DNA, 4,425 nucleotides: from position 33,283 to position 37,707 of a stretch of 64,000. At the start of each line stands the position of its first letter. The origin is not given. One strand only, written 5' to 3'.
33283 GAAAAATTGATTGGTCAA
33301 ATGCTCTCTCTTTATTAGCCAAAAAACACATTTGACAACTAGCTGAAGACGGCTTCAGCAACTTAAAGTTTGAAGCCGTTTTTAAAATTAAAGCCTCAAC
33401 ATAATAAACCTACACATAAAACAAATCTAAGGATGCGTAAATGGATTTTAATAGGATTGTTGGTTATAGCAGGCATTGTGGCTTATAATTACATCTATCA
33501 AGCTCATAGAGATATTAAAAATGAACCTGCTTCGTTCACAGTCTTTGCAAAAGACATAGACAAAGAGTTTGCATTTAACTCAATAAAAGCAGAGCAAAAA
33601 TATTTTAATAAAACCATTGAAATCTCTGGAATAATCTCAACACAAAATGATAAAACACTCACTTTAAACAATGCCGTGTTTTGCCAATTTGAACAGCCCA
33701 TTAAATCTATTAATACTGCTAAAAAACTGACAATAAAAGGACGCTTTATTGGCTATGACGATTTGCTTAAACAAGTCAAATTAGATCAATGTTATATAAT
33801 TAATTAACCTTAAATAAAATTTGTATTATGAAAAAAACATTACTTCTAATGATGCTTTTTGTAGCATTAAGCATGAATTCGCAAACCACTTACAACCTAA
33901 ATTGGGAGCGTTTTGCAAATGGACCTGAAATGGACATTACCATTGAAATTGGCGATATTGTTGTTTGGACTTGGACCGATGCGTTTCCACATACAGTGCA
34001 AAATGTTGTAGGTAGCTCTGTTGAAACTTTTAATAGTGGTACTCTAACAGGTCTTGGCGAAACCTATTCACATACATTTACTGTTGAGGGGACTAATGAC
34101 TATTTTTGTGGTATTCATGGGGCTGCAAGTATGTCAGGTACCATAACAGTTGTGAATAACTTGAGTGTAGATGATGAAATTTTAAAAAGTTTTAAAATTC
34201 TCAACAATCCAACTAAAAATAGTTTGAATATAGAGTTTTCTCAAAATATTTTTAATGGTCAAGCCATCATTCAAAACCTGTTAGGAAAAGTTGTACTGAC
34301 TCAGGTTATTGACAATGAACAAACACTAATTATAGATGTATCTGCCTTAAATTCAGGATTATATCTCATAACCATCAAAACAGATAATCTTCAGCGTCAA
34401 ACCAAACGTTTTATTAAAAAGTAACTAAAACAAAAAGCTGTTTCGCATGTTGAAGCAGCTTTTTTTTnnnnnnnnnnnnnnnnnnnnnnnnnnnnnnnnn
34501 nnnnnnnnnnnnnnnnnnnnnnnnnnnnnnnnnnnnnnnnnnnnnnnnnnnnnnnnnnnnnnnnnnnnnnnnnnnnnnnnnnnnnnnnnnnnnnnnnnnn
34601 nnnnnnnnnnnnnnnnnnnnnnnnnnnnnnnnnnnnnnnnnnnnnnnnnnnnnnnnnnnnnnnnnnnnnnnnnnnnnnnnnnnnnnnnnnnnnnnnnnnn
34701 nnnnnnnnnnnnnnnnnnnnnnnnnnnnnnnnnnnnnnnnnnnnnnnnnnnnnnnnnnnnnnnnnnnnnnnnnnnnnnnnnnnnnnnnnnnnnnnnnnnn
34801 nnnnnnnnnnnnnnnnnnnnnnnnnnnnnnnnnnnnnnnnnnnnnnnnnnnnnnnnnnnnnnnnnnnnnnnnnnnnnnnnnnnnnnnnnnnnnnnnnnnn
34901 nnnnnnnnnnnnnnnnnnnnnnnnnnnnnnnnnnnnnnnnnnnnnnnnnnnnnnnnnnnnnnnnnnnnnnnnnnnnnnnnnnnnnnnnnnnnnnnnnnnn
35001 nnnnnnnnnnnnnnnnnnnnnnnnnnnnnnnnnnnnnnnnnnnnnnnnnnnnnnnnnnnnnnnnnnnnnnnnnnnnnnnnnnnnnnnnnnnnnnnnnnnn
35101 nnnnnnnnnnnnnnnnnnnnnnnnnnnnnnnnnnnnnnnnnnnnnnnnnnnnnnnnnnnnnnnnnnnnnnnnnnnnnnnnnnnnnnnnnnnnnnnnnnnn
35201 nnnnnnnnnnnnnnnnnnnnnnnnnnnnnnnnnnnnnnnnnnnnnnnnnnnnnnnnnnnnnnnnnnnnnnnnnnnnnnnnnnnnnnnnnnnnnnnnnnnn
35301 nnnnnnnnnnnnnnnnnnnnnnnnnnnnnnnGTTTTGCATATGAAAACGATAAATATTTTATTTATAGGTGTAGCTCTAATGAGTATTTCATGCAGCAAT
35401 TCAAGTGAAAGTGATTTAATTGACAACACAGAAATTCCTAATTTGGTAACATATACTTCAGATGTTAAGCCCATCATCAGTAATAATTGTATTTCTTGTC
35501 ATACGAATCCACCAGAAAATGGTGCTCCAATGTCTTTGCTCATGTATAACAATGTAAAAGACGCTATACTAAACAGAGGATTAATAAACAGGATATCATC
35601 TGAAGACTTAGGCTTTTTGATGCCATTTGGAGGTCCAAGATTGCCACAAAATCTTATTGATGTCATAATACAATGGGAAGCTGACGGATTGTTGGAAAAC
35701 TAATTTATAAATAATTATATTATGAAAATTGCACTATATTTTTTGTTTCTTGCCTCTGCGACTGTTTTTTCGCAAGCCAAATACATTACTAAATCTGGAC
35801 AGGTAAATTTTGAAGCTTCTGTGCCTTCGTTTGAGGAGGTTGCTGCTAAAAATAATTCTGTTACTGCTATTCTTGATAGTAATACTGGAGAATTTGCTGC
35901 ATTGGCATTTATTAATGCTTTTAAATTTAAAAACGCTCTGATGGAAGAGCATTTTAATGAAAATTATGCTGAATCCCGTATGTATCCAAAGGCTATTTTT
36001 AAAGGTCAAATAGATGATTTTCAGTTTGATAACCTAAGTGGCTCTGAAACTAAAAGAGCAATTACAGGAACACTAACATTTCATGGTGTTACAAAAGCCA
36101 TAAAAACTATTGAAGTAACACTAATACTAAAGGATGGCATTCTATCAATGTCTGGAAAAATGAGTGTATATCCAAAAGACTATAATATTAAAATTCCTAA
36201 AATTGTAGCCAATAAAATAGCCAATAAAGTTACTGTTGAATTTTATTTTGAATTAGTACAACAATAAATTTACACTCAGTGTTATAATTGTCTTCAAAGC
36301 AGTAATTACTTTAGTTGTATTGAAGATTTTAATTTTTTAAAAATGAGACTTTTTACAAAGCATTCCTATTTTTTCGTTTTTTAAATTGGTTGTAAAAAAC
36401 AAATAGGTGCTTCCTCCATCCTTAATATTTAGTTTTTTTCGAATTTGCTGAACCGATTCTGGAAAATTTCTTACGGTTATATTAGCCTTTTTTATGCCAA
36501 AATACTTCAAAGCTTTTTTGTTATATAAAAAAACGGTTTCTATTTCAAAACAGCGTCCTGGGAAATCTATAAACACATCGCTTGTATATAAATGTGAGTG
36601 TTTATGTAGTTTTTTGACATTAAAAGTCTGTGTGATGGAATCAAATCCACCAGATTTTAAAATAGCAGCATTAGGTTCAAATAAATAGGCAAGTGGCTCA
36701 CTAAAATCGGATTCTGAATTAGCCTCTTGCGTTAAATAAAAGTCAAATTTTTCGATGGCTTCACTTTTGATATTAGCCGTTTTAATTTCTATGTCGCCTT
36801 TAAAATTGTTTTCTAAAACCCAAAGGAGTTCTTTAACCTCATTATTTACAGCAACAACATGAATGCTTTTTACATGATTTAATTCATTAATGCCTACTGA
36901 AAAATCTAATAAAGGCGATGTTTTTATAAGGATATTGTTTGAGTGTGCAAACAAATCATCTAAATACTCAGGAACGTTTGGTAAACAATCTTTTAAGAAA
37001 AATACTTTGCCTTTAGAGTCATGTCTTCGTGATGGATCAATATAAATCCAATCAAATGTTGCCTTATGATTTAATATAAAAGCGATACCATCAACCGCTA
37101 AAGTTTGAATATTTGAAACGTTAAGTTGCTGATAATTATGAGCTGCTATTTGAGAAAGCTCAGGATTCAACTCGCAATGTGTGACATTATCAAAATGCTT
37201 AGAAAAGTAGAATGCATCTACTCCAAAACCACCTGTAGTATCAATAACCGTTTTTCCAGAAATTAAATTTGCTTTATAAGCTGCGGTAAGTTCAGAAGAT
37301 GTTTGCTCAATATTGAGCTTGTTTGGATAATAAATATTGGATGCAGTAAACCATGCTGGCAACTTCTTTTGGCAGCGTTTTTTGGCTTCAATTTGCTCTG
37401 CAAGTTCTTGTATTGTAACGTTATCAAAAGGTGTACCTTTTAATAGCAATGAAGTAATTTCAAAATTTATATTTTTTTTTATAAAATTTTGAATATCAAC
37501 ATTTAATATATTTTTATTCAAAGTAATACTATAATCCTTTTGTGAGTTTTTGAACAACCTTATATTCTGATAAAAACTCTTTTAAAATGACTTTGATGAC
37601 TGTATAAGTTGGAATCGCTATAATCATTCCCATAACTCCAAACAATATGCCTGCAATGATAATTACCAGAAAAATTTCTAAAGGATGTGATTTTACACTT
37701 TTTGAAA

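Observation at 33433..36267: Candidate undescribed outer-envelope redox/copper module: anchored OB-fold protein, T9SS-exported cupredoxin, OM beta-barrel, mono-haem c lipoprotein, YceI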

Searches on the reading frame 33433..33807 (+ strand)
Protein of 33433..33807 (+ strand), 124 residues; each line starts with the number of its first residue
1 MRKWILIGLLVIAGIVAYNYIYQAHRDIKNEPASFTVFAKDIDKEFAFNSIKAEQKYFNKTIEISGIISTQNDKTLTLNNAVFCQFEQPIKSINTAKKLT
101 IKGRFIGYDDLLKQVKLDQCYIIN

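Call 3: search_protein_families(library=pfam, proteins=[window:33433-33807:+], max_evalue=0.1)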
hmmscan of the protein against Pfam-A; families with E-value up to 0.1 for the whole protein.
window:33433-33807:+ (124 aa): 2 families
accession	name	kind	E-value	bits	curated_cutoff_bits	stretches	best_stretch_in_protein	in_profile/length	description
PF12869.13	tRNA_anti-like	-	5.6e-09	36.2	23.5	1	4-108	10-135/146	tRNA_anti-like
PF04665.18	Pox_A32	-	0.04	13.8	22.8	1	18-95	138-215/242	Poxvirus A32 protein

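Call 4: search_protein_families(library=ncbifam, proteins=[window:33433-33807:+], max_evalue=0.1)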
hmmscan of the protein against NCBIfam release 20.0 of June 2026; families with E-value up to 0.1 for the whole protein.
window:33433-33807:+ (124 aa): 1 family
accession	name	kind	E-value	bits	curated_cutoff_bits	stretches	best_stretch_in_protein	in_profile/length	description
TIGR02134.1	transald_staph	equivalog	0.042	13.5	281.95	1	9-44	36-72/236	transaldolase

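Call 23: search_solved_structures(query=window:33433-33807:+, max_evalue=10)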
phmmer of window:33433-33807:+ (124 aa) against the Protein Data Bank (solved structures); distinct sequences matched with E-value up to 10: 1.
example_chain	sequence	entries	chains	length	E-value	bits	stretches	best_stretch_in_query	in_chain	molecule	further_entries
9hbk_C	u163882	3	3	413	1.1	12.8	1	54-119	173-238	Superinfection exclusion protein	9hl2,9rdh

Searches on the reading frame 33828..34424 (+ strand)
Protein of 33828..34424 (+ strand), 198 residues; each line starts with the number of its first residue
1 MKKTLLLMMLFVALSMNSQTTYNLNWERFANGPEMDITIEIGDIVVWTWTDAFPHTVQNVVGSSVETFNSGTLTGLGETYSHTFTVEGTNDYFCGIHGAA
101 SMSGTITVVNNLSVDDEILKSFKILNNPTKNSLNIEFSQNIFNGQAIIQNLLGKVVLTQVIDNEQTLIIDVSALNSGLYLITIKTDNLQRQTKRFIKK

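Call 3: search_protein_families(library=pfam, proteins=[window:33828-34424:+], max_evalue=0.1)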
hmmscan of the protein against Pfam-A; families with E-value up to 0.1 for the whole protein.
window:33828-34424:+ (198 aa): 3 families
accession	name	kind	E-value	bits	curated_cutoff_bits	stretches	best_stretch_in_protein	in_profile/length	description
PF18962.6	Por_Secre_tail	-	1.3e-10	41.8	27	1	127-194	4-73/75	Secretion system C-terminal sorting domain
PF00127.26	Copper-bind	-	9.6e-10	39.2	21.2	1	36-108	18-98/99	Copper binding proteins, plastocyanin/azurin family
PF11589.14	DUF3244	-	0.048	14.1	25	1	131-185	29-85/96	Domain of unknown function (DUF3244)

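Call 4: search_protein_families(library=ncbifam, proteins=[window:33828-34424:+], max_evalue=0.1)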
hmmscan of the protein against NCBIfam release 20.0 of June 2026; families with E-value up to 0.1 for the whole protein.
window:33828-34424:+ (198 aa): 6 families
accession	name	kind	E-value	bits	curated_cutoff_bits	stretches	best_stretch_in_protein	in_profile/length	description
TIGR02657.1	amicyanin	equivalog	8.4e-12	45.3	110.2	1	36-105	12-79/83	amicyanin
TIGR04183.1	Por_Secre_tail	domain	3e-10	39.9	23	1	127-198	4-72/72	T9SS type A sorting domain-containing protein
TIGR03102.1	halo_cynanin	subfamily_domain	1.3e-09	38.1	93.8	1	26-108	34-114/115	halocyanin domain-containing protein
TIGR02656.1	cyanin_plasto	equivalog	2.2e-09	37.6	87.85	1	36-108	18-98/99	plastocyanin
NF038113.1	T9SSA_dep_M36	equivalog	3.3e-09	35.5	885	1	110-194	781-866/869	T9SS-dependent M36 family metallopeptidase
NF052318.1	T9SS_sortase_N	equivalog_domain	0.0078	16.4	40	1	1-28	1-30/140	type IX secretion system sortase PorU, long form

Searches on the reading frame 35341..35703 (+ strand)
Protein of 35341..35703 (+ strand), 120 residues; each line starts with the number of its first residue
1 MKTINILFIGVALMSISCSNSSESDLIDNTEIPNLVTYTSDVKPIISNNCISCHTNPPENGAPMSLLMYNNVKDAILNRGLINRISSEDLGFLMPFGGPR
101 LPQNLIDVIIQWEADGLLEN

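Call 3: search_protein_families(library=pfam, proteins=[window:35341-35703:+], max_evalue=0.1)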
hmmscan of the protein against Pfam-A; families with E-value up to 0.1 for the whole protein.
window:35341-35703:+ (120 aa): 3 families
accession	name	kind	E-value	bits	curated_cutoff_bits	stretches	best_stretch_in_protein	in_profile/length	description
PF14376.11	Haem_bd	-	0.0089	16.4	27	1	11-59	6-51/133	Haem-binding domain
PF13442.11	Cytochrome_CBB3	-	0.012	16.4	27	1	44-112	8-67/68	Cytochrome C oxidase, cbb3-type, subunit III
PF22297.1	PccH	-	0.016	15.7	24.4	1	37-57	1-21/133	PccH Cytochrome c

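Call 4: search_protein_families(library=ncbifam, proteins=[window:35341-35703:+], max_evalue=0.1)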
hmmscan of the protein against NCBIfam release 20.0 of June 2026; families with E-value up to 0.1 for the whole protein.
window:35341-35703:+ (120 aa): 3 families
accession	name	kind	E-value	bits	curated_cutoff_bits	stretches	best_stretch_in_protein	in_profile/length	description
NF045774.1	cytochro_C551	exception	0.00049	20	118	1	3-56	4-56/110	cytochrome c551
TIGR01904.2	GSu_C4xC__C2xCH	domain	0.041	13.7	27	1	47-64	49-66/73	CxxxxCH/CxxCH domain c-type cytochrome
TIGR03153.1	cytochr_NrfH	equivalog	0.042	13.9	134.2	1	30-56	85-111/138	cytochrome c nitrite reductase small subunit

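Call 22: search_solved_structures(query=window:35341-35703:+, max_evalue=10, show_alignments=2)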
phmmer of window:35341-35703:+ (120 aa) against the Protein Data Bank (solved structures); distinct sequences matched with E-value up to 10: 9.
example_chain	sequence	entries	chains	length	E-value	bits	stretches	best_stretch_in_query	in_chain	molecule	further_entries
4n8p_A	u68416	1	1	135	0.17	15.4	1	37-67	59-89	Uncharacterized protein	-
1b3n_A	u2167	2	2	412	1.5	12.3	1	54-87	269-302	PROTEIN (KETOACYL ACYL CARRIER PROTEIN SYNTHASE 2) | BETA-KETOACYL ACP SYNTHASE II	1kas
6okg_A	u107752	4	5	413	1.5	12.3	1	54-87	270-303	3-oxoacyl-[acyl-carrier-protein] synthase 2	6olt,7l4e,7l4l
3hnz_A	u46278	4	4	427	1.6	12.2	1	54-87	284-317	3-oxoacyl-[acyl-carrier-protein] synthase 2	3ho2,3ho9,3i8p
2gfv_A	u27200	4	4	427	1.6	12.2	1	54-87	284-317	3-oxoacyl-[acyl-carrier-protein] synthase 2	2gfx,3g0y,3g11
2gfy_A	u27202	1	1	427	1.6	12.2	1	54-87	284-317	3-oxoacyl-[acyl-carrier-protein] synthase 2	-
2gfw_A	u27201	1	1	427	1.6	12.2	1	54-87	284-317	3-oxoacyl-[acyl-carrier-protein] synthase 2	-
9lpl_A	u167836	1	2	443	1.7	12.2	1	54-87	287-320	3-oxoacyl-[acyl-carrier-protein] synthase 2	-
4rlr_A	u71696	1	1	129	2.3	11.7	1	36-55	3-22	Cytochrome c, 1 heme-binding site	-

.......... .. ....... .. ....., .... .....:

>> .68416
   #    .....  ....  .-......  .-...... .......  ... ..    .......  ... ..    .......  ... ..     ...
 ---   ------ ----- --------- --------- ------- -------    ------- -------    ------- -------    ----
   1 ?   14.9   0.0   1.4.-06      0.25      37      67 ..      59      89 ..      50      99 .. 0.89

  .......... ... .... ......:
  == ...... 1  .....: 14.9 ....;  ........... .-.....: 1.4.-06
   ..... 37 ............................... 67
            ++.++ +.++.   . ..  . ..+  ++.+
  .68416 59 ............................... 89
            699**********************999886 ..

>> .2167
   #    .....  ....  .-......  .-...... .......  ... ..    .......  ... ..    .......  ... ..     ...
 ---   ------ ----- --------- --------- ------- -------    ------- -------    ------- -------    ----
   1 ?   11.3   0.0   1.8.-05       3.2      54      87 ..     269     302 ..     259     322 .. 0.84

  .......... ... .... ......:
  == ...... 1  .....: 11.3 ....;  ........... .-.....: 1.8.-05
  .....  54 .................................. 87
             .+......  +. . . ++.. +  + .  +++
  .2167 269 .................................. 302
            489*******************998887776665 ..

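Call 26: find_homologous_proteins(query=window:35341-35703:+, max_evalue=0.001)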
Query window:35341-35703:+ (120 aa): 322 proteins with E <= 0.001 among 322 candidates; the best 120 are listed.
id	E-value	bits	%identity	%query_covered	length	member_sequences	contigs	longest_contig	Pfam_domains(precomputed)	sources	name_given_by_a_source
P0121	1.5e-72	259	100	100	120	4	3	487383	-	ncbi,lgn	ncbi:MAG: hypothetical protein R2812_05250 [Gelidibacter sp.]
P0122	5.8e-69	248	94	100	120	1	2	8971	-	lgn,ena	-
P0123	6.0e-52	193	74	99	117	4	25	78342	-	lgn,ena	-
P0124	9.4e-52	192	72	99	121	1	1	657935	-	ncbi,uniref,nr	ncbi:hypothetical protein M0G43_05930 [Subsaxibacter sp. CAU 1640]|uniref:hypothetical protein n=1 T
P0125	3.6e-51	190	71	99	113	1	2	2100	-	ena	-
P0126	4.8e-51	190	70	100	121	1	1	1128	-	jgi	jgi:hypothetical protein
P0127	6.7e-51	189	72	99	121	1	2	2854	-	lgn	-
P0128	6.7e-51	189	70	100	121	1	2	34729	-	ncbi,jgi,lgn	-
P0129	2.6e-50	187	73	95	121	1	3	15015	-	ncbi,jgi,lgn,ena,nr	ncbi:MAG TPA: hypothetical protein VKZ98_06045 [Aquaticitalea sp.]|nr:hypothetical protein [Aquatici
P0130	2.6e-50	187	70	100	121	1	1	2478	-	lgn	-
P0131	5.8e-49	183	69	100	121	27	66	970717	-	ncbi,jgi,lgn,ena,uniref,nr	ncbi:hypothetical protein [Aquaticitalea lipolytica]|uniref:hypothetical protein n=1 Tax=Aquaticital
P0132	7.3e-49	183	72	92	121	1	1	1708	-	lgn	-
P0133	7.5e-49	183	69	100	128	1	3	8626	-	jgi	jgi:hypothetical protein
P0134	7.9e-49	183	74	88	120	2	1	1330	-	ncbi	-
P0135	1.2e-48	182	71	99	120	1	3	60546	-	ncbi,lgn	-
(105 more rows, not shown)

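Call 79: search_solved_structures(query=A2, max_evalue=10, show_alignments=3)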
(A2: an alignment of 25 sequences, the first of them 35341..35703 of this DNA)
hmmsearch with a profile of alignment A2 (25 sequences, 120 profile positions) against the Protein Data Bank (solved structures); distinct sequences matched with E-value up to 10: 6.
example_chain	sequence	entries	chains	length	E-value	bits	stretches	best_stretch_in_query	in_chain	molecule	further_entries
5c2v_A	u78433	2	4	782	0.0064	19.7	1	33-72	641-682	HYDRAZINE SYNTHASE ALPHA SUBUNIT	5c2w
4rlr_A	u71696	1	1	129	0.35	14.1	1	36-56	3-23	Cytochrome c, 1 heme-binding site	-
3kpc_A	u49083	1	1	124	0.84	12.8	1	37-91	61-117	Uncharacterized protein MJ0100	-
3kpb_A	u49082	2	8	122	0.97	12.6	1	37-91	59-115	Uncharacterized protein MJ0100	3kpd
8e5g_A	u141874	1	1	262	1.4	12.1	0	40-59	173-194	c-type cytochrome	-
1i77_A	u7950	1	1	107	4.5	10.5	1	18-57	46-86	CYTOCHROME C3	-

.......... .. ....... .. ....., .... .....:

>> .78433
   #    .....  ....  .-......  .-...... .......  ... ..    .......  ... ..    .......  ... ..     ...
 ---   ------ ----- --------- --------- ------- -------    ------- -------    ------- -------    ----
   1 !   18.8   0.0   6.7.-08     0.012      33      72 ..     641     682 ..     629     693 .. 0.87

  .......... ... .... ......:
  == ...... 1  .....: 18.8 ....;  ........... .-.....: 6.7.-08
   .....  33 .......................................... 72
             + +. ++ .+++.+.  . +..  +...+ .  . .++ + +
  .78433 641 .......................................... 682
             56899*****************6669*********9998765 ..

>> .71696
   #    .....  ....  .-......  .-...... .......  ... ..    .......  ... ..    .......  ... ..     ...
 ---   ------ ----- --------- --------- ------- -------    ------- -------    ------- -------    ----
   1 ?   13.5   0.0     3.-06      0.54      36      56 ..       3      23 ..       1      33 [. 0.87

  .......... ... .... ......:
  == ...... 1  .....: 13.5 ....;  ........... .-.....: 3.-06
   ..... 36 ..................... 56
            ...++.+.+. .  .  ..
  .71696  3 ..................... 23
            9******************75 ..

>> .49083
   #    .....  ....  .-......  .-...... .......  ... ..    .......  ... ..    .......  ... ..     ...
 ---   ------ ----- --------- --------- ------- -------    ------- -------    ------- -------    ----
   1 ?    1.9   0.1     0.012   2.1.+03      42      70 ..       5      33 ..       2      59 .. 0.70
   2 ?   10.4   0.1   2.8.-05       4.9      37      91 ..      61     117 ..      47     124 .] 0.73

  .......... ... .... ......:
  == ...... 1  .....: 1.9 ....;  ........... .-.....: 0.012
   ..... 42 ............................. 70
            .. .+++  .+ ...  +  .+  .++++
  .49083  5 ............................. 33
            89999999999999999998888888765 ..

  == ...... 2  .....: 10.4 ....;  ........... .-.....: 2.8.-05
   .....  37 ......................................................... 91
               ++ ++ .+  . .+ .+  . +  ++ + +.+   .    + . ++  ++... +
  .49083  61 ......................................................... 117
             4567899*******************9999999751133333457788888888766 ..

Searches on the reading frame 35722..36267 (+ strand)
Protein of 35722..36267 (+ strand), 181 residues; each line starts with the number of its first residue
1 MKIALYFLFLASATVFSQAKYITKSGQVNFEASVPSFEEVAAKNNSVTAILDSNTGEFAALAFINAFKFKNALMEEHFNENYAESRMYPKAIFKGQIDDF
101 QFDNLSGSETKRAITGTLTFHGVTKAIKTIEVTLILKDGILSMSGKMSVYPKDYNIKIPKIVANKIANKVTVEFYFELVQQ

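Call 3: search_protein_families(library=pfam, proteins=[window:35722-36267:+], max_evalue=0.1)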
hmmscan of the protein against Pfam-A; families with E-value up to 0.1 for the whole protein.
window:35722-36267:+ (181 aa): 2 families
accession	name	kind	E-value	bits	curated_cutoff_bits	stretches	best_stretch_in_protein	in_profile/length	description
PF04264.18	YceI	-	1.5e-11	45.3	23.7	1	27-177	9-149/150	YceI-like domain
PF23723.1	TPR_EDRF1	-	0.068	12.6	27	1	14-92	32-105/395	Erythroid differentiation-related factor 1-like, TPR repeats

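Call 4: search_protein_families(library=ncbifam, proteins=[window:35722-36267:+], max_evalue=0.1)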
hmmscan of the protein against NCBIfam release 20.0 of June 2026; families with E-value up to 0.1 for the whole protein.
window:35722-36267:+ (181 aa): 1 family
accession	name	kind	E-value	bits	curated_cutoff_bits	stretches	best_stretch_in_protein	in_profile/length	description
NF002994.0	PRK03757.1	equivalog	0.0071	16.1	232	1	80-136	94-143/191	YceI family protein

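Call 24: search_solved_structures(query=window:35722-36267:+, max_evalue=0.01)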
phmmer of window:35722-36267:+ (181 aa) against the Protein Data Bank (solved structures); distinct sequences matched with E-value up to 0.01: 0.

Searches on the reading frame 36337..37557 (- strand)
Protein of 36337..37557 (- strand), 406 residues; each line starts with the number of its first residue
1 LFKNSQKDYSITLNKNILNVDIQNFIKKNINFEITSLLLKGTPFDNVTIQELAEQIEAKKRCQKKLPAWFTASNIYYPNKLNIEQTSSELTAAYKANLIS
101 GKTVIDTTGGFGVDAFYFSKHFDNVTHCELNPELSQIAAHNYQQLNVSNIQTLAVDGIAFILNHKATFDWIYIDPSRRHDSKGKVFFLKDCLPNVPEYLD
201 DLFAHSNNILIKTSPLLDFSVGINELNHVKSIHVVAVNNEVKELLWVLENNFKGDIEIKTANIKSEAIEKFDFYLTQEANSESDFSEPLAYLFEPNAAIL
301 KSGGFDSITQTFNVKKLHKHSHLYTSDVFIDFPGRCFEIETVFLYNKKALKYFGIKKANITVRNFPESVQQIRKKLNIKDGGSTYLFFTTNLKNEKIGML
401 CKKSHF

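Call 3: search_protein_families(library=pfam, proteins=[window:36337-37557:-], max_evalue=0.1)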
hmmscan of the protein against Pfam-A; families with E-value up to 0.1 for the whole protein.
window:36337-37557:- (406 aa): 6 families
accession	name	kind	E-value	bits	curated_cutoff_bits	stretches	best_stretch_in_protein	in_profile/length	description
PF22013.1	PG_1098_Fer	-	6.6e-22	77.5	27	1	291-333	1-44/44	PG_1098 ferredoxin-like domain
PF18096.6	Thump_like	-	4.9e-21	74.8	26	1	334-403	1-78/78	THUMP domain-like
PF03602.21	Cons_hypoth95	-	0.00032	20.9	24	1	98-175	39-121/182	Conserved hypothetical protein 95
PF09445.16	Methyltransf_15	-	0.0048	16.9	22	1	102-150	2-50/165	RNA cap guanine-N2 methyltransferase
PF04445.19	SAM_MT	-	0.0065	16.3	26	1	85-181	56-161/230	Putative SAM-dependent methyltransferase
PF01135.25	PCMT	-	0.088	13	20.3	0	92-173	62-148/210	Protein-L-isoaspartate(D-aspartate) O-methyltransferase (PCMT)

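Call 4: search_protein_families(library=ncbifam, proteins=[window:36337-37557:-], max_evalue=0.1)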
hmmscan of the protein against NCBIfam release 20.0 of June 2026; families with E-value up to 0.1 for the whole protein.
window:36337-37557:- (406 aa): 10 families
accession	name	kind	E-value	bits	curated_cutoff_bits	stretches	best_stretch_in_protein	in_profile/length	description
TIGR00095.1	TIGR00095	equivalog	0.00019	21.2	117.5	1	108-180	63-137/194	16S rRNA (guanine(966)-N(2))-methyltransferase RsmD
NF001453.0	PRK00312.1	equivalog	0.00041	20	188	1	95-174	75-153/217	protein-L-isoaspartate(D-aspartate) O-methyltransferase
NF008157.0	PRK10909.1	equivalog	0.003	17.4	302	1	108-179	64-133/199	16S rRNA (guanine(966)-N(2))-methyltransferase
TIGR00479.1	rumA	equivalog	0.0033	16.3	183.55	1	80-178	272-374/432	23S rRNA (uracil(1939)-C(5))-methyltransferase RlmD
NF011494.0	PRK14902.1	equivalog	0.0046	15.8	319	1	70-174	221-327/444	16S rRNA (cytosine(967)-C(5))-methyltransferase RsmB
TIGR00308.1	TRM1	equivalog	0.0091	15.4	280.65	1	100-175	41-122/375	tRNA (guanine(10)-N(2))-dimethyltransferase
NF011529.0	PRK14968.1-3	equivalog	0.021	14.2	162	1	99-159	33-93/198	putative methyltransferase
TIGR02085.1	meth_trns_rumB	equivalog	0.031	13.3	429.5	1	108-191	244-324/374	23S rRNA (uracil(747)-C(5))-methyltransferase RlmC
NF008405.0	PRK11207.1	equivalog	0.072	12.5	218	0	74-157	6-87/198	tellurite resistance methyltransferase TehB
NF003380.0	PRK04457.1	equivalog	0.08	11.9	304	0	114-175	83-147/265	polyamine aminopropyltransferase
